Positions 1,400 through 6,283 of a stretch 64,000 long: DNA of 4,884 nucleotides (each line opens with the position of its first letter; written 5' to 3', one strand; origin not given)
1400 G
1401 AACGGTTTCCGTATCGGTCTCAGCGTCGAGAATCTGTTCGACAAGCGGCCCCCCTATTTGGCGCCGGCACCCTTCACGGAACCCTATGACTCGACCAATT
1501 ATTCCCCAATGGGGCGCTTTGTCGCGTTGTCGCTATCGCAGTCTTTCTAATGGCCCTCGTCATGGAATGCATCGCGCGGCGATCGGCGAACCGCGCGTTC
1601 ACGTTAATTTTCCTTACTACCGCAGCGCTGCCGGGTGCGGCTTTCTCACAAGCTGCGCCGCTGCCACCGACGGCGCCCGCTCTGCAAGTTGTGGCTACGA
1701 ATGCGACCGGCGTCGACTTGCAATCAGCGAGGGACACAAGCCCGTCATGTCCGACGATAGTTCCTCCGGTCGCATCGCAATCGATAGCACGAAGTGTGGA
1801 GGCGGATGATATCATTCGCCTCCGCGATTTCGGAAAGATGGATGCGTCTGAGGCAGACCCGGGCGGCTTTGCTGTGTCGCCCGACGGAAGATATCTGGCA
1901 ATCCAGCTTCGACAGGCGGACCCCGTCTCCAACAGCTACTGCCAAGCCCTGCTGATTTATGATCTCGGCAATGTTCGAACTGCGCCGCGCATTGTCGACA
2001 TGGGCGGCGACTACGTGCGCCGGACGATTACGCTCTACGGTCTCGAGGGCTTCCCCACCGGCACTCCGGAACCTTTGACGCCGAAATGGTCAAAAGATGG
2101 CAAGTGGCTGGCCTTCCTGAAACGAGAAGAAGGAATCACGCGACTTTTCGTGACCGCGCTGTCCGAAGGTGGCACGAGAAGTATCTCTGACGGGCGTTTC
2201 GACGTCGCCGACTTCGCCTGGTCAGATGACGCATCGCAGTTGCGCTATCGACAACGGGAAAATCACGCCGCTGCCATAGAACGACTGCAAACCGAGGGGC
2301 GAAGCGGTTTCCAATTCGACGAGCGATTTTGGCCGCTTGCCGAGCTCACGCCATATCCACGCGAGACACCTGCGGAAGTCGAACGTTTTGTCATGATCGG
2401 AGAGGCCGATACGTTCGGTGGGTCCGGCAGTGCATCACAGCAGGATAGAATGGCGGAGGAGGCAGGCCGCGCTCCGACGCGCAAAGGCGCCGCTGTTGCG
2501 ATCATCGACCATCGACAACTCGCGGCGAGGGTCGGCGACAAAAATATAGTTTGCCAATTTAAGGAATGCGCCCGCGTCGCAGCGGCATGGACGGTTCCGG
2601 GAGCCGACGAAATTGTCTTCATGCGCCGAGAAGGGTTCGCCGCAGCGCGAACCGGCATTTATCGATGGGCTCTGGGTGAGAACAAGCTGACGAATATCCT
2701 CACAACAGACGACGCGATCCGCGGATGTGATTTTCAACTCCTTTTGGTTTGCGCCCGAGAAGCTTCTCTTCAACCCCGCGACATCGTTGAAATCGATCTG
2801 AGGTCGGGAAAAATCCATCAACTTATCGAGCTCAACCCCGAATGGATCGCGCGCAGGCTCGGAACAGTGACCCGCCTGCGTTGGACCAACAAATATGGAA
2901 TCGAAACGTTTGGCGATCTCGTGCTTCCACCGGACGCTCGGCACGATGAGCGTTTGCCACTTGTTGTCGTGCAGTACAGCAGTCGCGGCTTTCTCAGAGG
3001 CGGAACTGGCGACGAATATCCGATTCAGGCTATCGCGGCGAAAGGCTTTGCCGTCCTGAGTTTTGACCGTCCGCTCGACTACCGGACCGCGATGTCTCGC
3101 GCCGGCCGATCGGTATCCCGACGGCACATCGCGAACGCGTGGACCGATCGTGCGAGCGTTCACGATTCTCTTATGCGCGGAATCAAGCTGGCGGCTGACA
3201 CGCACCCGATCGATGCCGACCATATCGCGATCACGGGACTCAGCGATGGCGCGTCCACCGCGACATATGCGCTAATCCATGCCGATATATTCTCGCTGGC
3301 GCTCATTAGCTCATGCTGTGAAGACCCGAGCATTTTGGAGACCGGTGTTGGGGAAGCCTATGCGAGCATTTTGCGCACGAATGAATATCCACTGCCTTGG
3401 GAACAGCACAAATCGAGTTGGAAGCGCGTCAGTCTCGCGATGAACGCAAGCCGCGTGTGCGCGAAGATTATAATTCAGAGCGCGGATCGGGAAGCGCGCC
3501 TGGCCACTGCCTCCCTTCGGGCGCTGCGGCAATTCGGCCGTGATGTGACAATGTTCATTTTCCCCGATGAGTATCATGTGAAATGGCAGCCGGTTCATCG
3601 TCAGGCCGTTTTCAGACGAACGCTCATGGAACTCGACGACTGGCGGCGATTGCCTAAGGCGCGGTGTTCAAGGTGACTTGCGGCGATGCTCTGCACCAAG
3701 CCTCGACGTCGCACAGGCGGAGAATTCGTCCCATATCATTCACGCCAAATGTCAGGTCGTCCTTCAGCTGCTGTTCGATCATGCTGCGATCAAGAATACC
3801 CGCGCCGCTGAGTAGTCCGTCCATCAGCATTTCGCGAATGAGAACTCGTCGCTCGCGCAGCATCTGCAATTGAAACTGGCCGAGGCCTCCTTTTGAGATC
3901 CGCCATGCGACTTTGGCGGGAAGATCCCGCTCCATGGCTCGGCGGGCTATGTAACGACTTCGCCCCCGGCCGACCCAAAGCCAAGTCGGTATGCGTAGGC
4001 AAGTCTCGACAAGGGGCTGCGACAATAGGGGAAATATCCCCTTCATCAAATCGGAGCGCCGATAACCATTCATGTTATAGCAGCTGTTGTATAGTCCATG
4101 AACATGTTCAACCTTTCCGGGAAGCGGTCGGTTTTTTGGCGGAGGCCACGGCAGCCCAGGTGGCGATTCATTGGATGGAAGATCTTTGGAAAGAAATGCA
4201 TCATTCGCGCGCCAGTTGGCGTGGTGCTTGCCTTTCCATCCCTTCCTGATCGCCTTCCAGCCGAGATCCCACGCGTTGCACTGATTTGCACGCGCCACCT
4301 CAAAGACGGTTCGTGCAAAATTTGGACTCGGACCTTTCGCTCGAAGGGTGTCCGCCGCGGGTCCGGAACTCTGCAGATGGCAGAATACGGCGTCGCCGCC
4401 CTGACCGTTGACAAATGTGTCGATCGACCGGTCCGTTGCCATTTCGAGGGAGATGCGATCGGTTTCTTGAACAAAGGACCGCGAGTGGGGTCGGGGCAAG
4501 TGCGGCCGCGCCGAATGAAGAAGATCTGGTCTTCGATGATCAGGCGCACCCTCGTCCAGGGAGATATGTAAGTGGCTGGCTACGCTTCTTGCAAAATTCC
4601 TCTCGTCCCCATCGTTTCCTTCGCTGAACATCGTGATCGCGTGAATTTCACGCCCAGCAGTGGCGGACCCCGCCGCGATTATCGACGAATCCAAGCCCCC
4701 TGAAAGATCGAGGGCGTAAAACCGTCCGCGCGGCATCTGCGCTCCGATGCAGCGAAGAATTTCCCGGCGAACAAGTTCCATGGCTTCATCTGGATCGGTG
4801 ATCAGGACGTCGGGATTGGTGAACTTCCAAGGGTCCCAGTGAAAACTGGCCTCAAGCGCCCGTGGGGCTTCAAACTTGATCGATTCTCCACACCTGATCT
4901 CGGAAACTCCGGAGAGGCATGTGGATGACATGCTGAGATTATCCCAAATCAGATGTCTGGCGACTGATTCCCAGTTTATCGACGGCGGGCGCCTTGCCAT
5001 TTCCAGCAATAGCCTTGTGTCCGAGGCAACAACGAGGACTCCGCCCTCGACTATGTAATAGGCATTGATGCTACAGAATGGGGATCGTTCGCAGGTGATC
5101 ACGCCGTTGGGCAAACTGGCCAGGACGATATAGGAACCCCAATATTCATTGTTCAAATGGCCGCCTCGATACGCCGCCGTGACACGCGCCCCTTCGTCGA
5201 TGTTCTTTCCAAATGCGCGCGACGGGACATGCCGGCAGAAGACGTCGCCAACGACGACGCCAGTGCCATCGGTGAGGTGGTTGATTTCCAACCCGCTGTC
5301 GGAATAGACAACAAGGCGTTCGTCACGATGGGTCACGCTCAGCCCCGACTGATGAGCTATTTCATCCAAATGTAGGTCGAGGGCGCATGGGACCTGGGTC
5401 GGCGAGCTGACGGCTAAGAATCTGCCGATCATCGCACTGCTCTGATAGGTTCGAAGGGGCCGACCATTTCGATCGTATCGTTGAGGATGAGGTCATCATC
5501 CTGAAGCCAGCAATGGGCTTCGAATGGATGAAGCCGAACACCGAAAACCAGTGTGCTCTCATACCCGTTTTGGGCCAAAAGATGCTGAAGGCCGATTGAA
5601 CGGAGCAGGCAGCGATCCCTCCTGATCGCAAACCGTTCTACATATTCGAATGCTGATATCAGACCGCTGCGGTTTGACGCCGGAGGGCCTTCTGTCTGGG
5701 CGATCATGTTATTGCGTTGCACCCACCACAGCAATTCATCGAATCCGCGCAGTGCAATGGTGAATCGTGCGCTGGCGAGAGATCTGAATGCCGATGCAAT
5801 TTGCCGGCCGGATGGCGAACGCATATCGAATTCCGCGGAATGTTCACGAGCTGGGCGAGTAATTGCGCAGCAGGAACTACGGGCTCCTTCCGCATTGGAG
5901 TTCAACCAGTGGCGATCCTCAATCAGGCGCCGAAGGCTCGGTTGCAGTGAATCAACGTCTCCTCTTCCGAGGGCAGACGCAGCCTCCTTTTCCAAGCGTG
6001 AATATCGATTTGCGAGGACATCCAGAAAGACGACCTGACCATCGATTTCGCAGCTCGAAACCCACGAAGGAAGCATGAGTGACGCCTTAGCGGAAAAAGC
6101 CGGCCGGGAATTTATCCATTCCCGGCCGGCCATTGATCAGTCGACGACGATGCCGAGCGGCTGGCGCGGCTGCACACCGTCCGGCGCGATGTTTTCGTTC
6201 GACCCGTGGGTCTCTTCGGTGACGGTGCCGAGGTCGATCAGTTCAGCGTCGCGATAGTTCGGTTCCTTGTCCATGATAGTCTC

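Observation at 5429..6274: Unannotated lasso peptide precursor with an aromatic-free core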

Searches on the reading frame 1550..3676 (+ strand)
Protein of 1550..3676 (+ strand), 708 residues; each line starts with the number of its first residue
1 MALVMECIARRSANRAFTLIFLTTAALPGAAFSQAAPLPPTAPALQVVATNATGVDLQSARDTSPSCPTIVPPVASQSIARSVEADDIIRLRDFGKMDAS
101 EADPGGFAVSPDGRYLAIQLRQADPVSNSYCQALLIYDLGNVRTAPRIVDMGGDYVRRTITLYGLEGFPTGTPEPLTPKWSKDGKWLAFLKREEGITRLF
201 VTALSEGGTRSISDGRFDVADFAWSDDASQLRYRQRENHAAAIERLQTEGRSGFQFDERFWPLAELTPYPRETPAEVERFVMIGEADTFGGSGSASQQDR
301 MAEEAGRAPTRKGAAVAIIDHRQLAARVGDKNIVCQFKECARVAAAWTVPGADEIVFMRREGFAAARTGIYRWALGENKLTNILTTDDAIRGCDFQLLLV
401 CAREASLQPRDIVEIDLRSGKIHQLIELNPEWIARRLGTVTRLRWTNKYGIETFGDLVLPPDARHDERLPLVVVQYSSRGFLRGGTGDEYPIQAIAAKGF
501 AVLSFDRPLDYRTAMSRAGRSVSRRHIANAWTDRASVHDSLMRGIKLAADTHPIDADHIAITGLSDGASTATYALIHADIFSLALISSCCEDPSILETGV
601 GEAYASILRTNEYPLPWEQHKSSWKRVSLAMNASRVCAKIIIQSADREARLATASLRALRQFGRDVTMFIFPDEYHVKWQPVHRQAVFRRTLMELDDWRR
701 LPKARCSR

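Call 3: search_protein_families(library=pfam, proteins=[window:1550-3676:+], max_evalue=0.01)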
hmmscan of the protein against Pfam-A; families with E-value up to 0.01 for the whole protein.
window:1550-3676:+ (708 aa): 2 families
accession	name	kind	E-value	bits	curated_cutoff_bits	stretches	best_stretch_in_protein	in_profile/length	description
PF00326.27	Peptidase_S9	-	2e-07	31.1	22.6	1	541-690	48-201/213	Prolyl oligopeptidase family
PF07676.18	PD40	-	4.4e-05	23.8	20.9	0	180-194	16-30/38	WD40-like Beta Propeller Repeat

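Call 4: search_protein_families(library=ncbifam, proteins=[window:1550-3676:+], max_evalue=0.01)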
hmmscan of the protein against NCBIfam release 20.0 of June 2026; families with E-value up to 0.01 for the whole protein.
window:1550-3676:+ (708 aa): 5 families
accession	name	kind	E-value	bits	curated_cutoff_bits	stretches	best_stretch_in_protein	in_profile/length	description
NF033523.0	lasso_peptidase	equivalog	4.8e-202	673.1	400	1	83-698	1-636/638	Atxe2 family lasso peptide isopeptidase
NF053518.1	DipepPtdsDpp5Prph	equivalog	2.1e-09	36.5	900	1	176-239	65-128/655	dipeptidyl-peptidase Dpp5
TIGR02800.1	propeller_TolB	equivalog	0.00039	19.5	343.15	1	177-251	327-400/418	Tol-Pal system beta propeller repeat protein TolB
NF002183.0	PRK01029.1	equivalog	0.003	16.6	405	1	177-236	331-390/429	Tol-Pal system protein TolB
NF050058.1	e_dPHAscl_type1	hypoth_equivalog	0.0035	16.9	150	1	541-582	88-130/276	extracellular catalytic domain type 1 short-chain-length polyhydroxyalkanoate depolymerase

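Call 24: search_solved_structures(query=window:1550-3676:+, show_alignments=2)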
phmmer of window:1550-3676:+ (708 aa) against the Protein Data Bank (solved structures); distinct sequences matched with E-value up to 0.001: 16.
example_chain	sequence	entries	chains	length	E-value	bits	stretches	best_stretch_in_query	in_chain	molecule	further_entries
5txc_A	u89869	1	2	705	4.8e-105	355.3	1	79-693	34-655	AtxE2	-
5txe_A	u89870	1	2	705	1.3e-104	353.8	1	79-693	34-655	AtxE2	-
8wt1_A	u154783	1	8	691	7e-11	44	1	446-678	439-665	S9 family peptidase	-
5jrk_A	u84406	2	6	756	2.5e-10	42.2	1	361-698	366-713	Dipeptidyl aminopeptidases/acylaminoacyl-peptidases-like protein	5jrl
2w8b_A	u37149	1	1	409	2.2e-07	32.5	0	177-236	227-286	PROTEIN TOLB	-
1crz_A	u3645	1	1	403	2.4e-07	32.4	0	177-236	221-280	TOLB PROTEIN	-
2w8b_B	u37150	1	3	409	2.5e-07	32.3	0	177-236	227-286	PROTEIN TOLB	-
2hqs_A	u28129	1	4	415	2.6e-07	32.2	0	177-236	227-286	Protein tolB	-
6pnv_A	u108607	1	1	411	2.9e-07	32.1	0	177-238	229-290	Tol-Pal system protein TolB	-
3iax_A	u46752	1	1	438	3.1e-07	32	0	177-236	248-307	Protein tolB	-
1c5k_A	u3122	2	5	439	3.1e-07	32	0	177-236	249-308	PROTEIN (TOLB PROTEIN) | PROTEIN TOLB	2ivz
4r40_A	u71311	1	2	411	3.5e-07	31.8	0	177-239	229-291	Protein TolB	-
4pwz_A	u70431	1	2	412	3.5e-07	31.8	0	177-239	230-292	Protein TolB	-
4jml_A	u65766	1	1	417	2.8e-06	28.8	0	177-236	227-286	Protein TolB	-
7nst_E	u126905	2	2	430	3.2e-06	28.6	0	177-236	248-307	Tol-Pal system protein TolB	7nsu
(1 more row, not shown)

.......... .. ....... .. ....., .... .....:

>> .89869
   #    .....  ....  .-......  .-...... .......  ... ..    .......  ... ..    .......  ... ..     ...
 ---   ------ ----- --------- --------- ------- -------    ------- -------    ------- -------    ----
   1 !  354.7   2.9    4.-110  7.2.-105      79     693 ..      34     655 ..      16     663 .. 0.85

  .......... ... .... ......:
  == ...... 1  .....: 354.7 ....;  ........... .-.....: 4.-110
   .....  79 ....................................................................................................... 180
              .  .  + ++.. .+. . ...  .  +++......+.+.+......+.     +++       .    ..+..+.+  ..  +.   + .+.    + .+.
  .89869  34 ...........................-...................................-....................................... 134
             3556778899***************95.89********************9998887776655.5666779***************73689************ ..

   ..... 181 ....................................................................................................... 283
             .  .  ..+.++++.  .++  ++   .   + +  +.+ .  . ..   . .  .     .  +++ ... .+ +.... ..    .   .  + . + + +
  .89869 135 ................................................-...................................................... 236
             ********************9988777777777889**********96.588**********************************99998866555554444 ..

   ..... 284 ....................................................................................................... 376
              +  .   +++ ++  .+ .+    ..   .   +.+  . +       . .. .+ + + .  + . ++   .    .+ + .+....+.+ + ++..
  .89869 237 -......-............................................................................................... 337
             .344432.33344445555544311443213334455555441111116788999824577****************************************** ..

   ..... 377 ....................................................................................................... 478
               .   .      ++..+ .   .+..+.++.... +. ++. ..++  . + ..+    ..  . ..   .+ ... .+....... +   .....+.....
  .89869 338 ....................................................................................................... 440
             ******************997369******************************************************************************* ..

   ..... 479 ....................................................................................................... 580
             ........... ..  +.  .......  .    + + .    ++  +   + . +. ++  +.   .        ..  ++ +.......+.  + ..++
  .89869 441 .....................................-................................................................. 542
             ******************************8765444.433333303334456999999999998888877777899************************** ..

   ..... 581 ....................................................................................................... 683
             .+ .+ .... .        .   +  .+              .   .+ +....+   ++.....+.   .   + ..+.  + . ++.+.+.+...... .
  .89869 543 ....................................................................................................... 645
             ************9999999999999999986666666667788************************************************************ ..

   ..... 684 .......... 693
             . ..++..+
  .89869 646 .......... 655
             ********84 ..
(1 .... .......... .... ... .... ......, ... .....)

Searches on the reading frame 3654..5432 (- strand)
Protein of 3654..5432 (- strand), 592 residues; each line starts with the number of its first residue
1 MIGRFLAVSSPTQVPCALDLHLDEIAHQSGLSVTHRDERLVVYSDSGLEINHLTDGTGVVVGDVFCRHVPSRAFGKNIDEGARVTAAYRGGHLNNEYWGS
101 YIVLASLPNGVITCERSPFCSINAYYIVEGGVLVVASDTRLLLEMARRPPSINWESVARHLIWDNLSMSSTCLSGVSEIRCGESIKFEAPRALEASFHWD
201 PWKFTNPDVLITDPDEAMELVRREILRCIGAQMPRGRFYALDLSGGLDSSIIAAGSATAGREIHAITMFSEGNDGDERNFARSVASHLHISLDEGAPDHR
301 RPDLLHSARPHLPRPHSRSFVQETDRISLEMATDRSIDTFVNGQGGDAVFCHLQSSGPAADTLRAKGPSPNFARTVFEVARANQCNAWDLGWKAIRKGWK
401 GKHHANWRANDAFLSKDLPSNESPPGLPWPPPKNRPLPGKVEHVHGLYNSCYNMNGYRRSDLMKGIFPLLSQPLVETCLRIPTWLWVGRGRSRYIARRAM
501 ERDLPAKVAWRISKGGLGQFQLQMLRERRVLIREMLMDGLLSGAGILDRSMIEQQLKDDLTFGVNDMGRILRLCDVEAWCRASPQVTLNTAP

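Call 3: search_protein_families(library=pfam, proteins=[window:3654-5432:-], max_evalue=0.01)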
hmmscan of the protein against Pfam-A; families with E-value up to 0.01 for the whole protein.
window:3654-5432:- (592 aa): 2 families
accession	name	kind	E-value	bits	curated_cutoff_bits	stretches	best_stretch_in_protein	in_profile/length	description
PF00733.27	Asn_synthase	-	2.9e-23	83.5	21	1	221-579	2-352/354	Asparagine synthase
PF06508.19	QueC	-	0.0054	16.7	22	1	243-291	6-54/210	Queuosine biosynthesis protein QueC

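Call 4: search_protein_families(library=ncbifam, proteins=[window:3654-5432:-], max_evalue=0.01)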
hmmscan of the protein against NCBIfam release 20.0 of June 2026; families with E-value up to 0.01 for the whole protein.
window:3654-5432:- (592 aa): 9 families
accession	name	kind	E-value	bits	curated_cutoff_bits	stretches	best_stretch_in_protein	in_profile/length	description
NF033561.1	macrolact_Ik_Al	subfamily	4.2e-23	81.8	300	2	96-402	78-380/561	albusnodin/ikarugamycin family macrolactam cyclase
TIGR01536.1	asn_synth_AEB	equivalog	7.8e-17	61.4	267.1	1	109-515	133-515/517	asparagine synthase (glutamine-hydrolyzing)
NF033535.1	lass_lactam_cya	exception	3.8e-16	58.8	525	2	467-538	548-620/668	lasso peptide isopeptide bond-forming cyclase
TIGR03108.1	eps_aminotran_1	hypoth_equivalog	1.6e-14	53.5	816.9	2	125-350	149-371/628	XrtA/PEP-CTERM system amidotransferase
TIGR03104.1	trio_amidotrans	equivalog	1.2e-06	27.1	570.1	1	124-289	147-317/589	N-acetylglutaminylglutamine amidotransferase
NF006949.0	PRK09431.1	equivalog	0.00017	20.3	499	0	212-257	203-248/554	asparagine synthase B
TIGR00364.1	TIGR00364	equivalog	0.00066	19.3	150.3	1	243-291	5-53/201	7-cyano-7-deazaguanine synthase QueC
NF002048.0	PRK00876.1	subfamily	0.0029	16.5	313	1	207-291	9-94/330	NAD(+) synthase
NF010587.0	PRK13980.1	equivalog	0.0045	16.2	255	1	239-293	34-90/267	NAD+ synthase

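Call 26: search_solved_structures(query=window:3654-5432:-, max_evalue=0.01, show_alignments=1)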
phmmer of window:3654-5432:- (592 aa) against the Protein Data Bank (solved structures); distinct sequences matched with E-value up to 0.01: 0.

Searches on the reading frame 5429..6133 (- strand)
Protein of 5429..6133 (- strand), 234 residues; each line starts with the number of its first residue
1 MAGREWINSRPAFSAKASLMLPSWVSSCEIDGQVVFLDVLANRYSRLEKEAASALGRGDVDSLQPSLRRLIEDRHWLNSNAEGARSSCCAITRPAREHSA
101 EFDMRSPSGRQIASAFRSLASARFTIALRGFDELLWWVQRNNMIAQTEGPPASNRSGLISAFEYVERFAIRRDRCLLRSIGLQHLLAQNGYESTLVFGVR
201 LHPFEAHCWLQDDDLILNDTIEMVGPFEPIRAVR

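Call 3: search_protein_families(library=pfam, proteins=[window:5429-6133:-], max_evalue=0.01)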
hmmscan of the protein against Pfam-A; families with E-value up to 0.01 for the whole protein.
window:5429-6133:- (234 aa): 1 family
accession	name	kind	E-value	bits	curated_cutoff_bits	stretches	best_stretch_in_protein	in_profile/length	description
PF13471.12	Transglut_core3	-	1.5e-17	64.1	26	1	123-231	6-116/117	Transglutaminase-like superfamily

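Call 4: search_protein_families(library=ncbifam, proteins=[window:5429-6133:-], max_evalue=0.01)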
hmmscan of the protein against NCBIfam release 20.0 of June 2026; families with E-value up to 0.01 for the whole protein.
window:5429-6133:- (234 aa): 1 family
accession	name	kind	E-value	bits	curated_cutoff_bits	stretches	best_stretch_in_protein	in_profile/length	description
NF033537.1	lasso_biosyn_B2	equivalog_domain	7.9e-22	78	33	1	113-232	6-131/132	lasso peptide biosynthesis B2 protein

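Call 25: search_solved_structures(query=window:5429-6076:-, max_evalue=10, show_alignments=2)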
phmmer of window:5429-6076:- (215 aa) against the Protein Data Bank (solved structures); distinct sequences matched with E-value up to 10: 2.
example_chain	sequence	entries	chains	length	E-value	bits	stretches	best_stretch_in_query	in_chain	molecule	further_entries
7nyw_A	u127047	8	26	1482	0.77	12.5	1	18-86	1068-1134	Chromosome partition protein MukB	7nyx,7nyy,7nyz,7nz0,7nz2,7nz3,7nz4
9gm6_A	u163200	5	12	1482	0.77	12.5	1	18-86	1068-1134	Chromosome partition protein MukB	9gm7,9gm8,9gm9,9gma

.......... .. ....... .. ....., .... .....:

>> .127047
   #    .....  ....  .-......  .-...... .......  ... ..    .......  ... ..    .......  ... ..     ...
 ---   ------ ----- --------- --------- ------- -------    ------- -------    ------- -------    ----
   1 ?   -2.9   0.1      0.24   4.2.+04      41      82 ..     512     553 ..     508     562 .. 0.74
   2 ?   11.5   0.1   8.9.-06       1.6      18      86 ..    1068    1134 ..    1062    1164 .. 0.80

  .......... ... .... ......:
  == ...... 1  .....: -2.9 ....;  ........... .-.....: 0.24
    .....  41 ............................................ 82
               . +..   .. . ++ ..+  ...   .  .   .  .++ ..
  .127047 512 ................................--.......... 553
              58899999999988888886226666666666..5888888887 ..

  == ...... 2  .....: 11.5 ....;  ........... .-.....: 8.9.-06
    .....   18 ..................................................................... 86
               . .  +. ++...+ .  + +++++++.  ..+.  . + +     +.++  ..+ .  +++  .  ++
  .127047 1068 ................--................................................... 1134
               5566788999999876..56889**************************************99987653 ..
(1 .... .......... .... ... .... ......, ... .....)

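Call 65: predict_structure(alignment_id=A2)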
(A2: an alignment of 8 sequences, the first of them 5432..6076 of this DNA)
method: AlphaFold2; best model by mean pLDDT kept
length: 215 residues; sequences in the alignment: 8
mean_pLDDT: 84.5   pTM: 0.83
mean pLDDT of the five models: 84.5, 83.5, 82.6, 75.7, 75.1
residues with pLDDT >= 90: 86; 70-90: 104; 50-70: 24; < 50: 1
segments of 3 or more residues with pLDDT < 50: none
pLDDT, mean of each block of 10 residues (from residue 1): 84 91 87 82 81 74 77 72 69 93 91 92 77 82 85 75 94 93 91 89 89 93
secondary structure, 60 per line:
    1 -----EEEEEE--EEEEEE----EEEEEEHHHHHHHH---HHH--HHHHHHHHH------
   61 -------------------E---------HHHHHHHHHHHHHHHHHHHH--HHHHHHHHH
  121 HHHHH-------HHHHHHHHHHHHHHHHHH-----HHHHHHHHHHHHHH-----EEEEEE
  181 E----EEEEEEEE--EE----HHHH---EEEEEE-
elements in order: E6-11 E14-19 E24-29 H30-37 H46-54 H90-109 H112-125 H133-150 H156-169 E175-181 E186-193 H202-205 E209-214

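Call 72: fold_search(model_id=the predicted structure, library=pdb)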
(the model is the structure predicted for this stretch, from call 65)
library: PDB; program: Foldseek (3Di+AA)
matches with E <= 10: 255; with E <= 0.001: 0
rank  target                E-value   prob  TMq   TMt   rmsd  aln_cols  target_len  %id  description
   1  3isr_A                1.9e-02  0.54  0.22  0.17  16.1       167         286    9  The Crystal Structure of a Putative Cysteine Protease from Cytophaga hutchinsonii to 1.9A (released 2009-09-08)
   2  5v1u_A                2.8e-02  0.99  0.22  0.50   4.3        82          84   22  TbiB1 in Complex with the TbiA(beta) Leader Peptide (released 2018-09-05)
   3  3isr_C                3.7e-02  0.38  0.22  0.18  16.5       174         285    9  The Crystal Structure of a Putative Cysteine Protease from Cytophaga hutchinsonii to 1.9A (released 2009-09-08)
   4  5v1u_B                4.2e-02  0.99  0.22  0.49   5.1        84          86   23  TbiB1 in Complex with the TbiA(beta) Leader Peptide (released 2018-09-05)
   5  3isr_B                5.6e-02  0.47  0.22  0.17  12.5       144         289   10  The Crystal Structure of a Putative Cysteine Protease from Cytophaga hutchinsonii to 1.9A (released 2009-09-08)
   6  5v1v_A                1.3e-01  0.96  0.22  0.49   5.4        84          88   21  TbiB1 in Complex with the TbiA(alpha) Leader Peptide (released 2018-09-05)
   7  8v45_F                1.5e-01  0.10  0.17  0.11  22.5       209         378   12  CryoEM structure of AriA-Ocr complex (released 2024-06-26)
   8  8v46_C                2.3e-01  0.06  0.16  0.09  23.9       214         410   12  CryoEM structure of AriA-AriB complex (Form I) (released 2024-06-26)
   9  5why_B                2.6e-01  0.16  0.21  0.13  12.0       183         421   11  Structural Insights into Thioether Bond Formation in the Biosynthesis of Sactipeptides (released 2017-07-26)
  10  5v1u_C                2.8e-01  0.85  0.22  0.49   4.7        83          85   23  TbiB1 in Complex with the TbiA(beta) Leader Peptide (released 2018-09-05)
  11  8axa_A                2.9e-01  0.04  0.10  0.06  23.3       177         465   15  Cryo-EM structure of shCas12k-sgRNA-dsDNA ternary complex (type V-K CRISPR-associated transposon) (released 2024-04-10)
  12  5wgg_A                3.1e-01  0.14  0.22  0.13  12.1       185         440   11  Structural Insights into Thioether Bond Formation in the Biosynthesis of Sactipeptides (released 2017-07-26)
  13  4hfl                  3.3e-01  0.08  0.17  0.21  15.0       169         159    9  Crystal structure of the type VI effector Tae4 from Enterobacter cloacae (released 2013-01-16)
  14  8y9j_C                3.5e-01  0.03  0.13  0.13  17.0       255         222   11  Structure of the Ebola virus nucleocapsid subunit (released 2025-01-29)
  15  7k9v_A                4.0e-01  0.04  0.12  0.13  16.5       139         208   13  Cryptococcus neoformans Hsp90 nucleotide binding domain in complex with BUCMD00452 (released 2021-01-27)
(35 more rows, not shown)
